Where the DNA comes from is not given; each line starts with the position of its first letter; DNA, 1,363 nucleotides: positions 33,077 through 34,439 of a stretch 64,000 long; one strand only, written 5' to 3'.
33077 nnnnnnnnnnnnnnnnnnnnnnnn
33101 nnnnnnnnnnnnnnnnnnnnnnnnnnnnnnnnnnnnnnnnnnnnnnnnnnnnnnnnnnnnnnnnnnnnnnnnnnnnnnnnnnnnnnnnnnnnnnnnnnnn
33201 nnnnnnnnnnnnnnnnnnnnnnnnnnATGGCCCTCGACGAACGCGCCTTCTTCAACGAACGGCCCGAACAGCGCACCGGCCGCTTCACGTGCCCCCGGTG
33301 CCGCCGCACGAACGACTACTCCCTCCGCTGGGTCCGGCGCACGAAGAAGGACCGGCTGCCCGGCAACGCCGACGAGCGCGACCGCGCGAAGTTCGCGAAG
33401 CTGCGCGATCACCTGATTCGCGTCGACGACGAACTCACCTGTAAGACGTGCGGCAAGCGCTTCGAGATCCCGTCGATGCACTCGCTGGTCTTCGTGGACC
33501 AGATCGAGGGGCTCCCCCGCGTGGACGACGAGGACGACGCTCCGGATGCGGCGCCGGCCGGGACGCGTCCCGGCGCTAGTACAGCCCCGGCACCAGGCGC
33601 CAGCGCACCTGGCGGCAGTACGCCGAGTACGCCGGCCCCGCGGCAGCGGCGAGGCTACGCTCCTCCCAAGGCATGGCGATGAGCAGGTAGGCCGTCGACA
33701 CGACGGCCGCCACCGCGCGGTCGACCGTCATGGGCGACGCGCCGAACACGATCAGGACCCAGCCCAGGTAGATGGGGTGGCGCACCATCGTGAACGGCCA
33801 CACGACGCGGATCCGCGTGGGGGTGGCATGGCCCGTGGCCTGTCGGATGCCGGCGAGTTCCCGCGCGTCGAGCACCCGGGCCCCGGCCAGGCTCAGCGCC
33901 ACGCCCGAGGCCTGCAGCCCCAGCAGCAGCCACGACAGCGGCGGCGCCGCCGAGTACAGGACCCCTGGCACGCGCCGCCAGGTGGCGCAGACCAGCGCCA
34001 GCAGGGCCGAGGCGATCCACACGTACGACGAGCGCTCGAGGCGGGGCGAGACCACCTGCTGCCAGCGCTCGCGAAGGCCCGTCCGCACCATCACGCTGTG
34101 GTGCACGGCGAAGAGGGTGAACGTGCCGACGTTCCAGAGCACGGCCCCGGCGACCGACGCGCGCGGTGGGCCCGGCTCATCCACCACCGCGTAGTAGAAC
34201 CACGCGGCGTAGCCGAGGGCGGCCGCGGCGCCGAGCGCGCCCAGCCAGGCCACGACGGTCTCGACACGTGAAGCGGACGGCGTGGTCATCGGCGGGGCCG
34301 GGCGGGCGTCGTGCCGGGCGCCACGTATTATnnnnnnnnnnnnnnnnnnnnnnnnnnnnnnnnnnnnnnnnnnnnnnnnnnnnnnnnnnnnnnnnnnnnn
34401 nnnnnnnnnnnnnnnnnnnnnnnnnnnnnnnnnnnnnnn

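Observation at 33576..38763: Orphan KAS-II-type ketosynthase + GGR-type flavoprotein + two ICMT-type membrane methyltransferases + PIG-V-like GT-C: candidate undescribed membrane-lipid pathway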

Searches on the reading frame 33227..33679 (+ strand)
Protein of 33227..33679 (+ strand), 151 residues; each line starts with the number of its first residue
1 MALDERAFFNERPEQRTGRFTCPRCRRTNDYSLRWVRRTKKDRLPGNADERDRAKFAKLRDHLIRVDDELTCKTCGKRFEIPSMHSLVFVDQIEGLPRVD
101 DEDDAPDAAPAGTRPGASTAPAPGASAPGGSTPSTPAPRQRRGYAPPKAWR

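Call 6: search_protein_families(library=pfam, proteins=[window:33227-33679:+], max_evalue=0.01)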
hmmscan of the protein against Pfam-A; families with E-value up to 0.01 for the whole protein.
seq(151 aa): 1 family
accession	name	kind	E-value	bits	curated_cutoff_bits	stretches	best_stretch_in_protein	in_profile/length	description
PF13717.11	Zn_ribbon_4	-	0.0043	17.4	30.3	0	70-82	3-15/36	zinc-ribbon domain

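Call 7: search_protein_families(library=ncbifam, proteins=[window:33227-33679:+], max_evalue=0.01)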
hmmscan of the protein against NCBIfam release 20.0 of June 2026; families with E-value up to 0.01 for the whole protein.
seq(151 aa): 1 family
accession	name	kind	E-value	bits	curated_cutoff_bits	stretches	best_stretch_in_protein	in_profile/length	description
NF038384.1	zinc_YnfU_fam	subfamily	0.0044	16.6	36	0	15-38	12-35/52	YnfU family zinc-binding protein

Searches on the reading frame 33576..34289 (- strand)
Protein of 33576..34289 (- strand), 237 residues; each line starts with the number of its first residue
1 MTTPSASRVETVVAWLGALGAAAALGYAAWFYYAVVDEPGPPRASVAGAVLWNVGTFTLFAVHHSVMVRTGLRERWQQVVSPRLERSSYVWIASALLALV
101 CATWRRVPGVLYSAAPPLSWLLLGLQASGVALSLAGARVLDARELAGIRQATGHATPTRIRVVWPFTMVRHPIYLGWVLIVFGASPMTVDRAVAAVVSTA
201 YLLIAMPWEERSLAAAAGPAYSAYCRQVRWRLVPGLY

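Call 6: search_protein_families(library=pfam, proteins=[window:33579-34289:-], max_evalue=0.01)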
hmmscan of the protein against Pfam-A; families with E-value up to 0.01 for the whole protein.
seq(237 aa): 2 families
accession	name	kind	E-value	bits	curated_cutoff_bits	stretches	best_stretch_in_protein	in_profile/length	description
PF07298.16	NnrU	-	4e-05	23.8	24.7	1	56-179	5-110/188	NnrU protein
PF04140.19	ICMT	-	0.00053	20.8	24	1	165-211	40-91/95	Isoprenylcysteine carboxyl methyltransferase (ICMT) family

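Call 7: search_protein_families(library=ncbifam, proteins=[window:33579-34289:-], max_evalue=0.01)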
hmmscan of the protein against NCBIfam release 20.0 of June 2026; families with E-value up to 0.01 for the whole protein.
seq(237 aa): 2 families
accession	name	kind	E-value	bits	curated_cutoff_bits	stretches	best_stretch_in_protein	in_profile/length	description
NF045656.1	MeththiolMtaseMddA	equivalog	3.6e-38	131.2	270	1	43-229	42-234/238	methanethiol S-methyltransferase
NF040696.1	isopcys_mtase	equivalog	0.0098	15.8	160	0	166-235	118-189/190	protein-S-isoprenylcysteine O-methyltransferase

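Call 29: search_solved_structures(query=window:33576-34289:-, max_evalue=1, show_alignments=1)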
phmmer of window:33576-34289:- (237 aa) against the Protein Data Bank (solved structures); distinct sequences matched with E-value up to 1: 1.
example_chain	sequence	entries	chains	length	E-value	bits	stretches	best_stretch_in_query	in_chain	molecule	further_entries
7kb0_A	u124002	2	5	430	0.42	12.9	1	5-82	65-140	O-acetyl-L-homoserine sulfhydrylase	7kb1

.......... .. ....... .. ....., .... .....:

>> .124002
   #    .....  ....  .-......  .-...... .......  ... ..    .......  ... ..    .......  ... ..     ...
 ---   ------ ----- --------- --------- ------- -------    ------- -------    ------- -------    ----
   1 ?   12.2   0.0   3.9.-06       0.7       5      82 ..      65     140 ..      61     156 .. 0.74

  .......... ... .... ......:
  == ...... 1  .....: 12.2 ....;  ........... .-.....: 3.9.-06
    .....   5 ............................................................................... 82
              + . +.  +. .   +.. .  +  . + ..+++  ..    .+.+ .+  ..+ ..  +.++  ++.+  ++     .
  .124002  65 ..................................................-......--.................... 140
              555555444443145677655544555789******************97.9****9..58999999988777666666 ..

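Call 93: search_protein_families(library=ncbifam, proteins=[window:33576-34289:-], max_evalue=0.00001)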
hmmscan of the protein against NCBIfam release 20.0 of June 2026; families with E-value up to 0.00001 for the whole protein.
window:33576-34289:- (237 aa): 1 family
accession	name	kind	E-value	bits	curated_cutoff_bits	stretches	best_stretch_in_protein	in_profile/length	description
NF045656.1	MeththiolMtaseMddA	equivalog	3.6e-38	131.2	270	1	43-229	42-234/238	methanethiol S-methyltransferase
